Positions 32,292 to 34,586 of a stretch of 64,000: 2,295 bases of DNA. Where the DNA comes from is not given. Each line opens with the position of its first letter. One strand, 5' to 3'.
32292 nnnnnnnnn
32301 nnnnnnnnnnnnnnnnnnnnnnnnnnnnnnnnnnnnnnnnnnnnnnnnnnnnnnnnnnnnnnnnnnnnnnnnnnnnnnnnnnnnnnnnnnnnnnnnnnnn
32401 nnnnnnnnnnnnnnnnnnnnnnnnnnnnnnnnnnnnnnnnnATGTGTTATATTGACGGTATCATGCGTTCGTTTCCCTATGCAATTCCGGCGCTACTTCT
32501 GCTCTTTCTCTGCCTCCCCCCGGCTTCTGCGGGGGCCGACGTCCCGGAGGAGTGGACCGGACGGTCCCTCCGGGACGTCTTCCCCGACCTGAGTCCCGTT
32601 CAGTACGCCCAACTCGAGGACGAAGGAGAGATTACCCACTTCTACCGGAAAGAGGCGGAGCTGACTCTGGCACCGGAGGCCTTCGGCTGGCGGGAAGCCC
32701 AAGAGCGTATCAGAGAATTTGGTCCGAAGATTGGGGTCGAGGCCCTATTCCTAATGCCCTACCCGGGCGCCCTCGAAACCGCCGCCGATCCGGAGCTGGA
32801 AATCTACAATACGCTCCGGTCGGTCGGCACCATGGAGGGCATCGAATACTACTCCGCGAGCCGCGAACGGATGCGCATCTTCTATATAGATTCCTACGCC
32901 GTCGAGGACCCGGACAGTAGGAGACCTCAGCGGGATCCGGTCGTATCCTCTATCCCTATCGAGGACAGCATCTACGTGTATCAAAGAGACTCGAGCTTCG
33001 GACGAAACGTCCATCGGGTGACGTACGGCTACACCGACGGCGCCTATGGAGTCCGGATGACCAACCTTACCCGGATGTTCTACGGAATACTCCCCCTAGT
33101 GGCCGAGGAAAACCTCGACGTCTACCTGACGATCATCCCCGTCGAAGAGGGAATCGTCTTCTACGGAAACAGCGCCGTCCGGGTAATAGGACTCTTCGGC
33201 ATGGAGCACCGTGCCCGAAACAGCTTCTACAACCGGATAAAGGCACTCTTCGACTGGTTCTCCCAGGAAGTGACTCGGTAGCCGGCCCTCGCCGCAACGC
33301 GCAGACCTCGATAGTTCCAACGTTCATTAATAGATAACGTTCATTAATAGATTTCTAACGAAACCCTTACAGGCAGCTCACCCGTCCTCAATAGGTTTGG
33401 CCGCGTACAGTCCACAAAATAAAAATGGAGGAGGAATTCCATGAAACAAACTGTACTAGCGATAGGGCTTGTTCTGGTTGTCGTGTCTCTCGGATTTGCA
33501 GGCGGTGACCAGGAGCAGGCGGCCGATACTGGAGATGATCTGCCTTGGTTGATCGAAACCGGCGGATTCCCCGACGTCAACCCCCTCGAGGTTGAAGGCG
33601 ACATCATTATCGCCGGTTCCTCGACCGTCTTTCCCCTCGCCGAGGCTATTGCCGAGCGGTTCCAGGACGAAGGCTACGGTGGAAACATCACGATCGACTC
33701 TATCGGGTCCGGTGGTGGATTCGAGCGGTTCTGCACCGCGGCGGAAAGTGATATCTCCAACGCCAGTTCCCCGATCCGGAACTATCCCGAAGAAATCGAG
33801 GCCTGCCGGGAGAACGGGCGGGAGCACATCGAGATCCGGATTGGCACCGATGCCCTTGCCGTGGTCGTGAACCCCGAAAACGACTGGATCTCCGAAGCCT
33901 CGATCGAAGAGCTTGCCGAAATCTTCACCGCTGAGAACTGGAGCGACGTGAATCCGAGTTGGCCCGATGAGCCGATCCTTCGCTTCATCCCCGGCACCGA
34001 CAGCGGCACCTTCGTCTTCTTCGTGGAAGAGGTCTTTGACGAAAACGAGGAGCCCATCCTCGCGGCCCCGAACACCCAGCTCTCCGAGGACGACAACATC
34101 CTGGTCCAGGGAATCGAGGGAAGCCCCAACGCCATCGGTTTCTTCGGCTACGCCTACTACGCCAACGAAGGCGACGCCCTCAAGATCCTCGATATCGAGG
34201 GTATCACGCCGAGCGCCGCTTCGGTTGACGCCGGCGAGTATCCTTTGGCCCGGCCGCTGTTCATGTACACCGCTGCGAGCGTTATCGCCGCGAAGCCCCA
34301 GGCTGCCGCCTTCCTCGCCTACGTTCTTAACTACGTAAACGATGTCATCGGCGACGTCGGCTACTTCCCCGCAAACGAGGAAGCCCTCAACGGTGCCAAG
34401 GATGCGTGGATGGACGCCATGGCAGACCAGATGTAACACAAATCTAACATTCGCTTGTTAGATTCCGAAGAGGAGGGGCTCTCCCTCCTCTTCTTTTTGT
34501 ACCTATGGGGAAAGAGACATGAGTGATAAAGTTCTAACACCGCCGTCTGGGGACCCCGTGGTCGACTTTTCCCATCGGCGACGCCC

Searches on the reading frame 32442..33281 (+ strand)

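Call 72: search_protein_families(library=pfam, proteins=[window:32442-33281:+], max_evalue=0.00001)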
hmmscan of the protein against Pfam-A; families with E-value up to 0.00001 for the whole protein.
window:32442-33281:+ (279 aa): 1 family
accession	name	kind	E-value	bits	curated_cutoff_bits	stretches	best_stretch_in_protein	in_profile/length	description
PF20380.3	DUF6675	-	3.8e-62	210.2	27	1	18-276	8-253/254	Family of unknown function (DUF6675)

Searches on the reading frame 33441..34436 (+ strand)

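Call 72: search_protein_families(library=pfam, proteins=[window:33441-34436:+], max_evalue=0.00001)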
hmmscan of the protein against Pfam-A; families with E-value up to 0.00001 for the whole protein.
window:33441-34436:+ (331 aa): 1 family
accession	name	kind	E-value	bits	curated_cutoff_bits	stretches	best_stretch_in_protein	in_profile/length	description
PF12849.12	PBP_like_2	-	1.4e-32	113.9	27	1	53-296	10-264/267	PBP superfamily domain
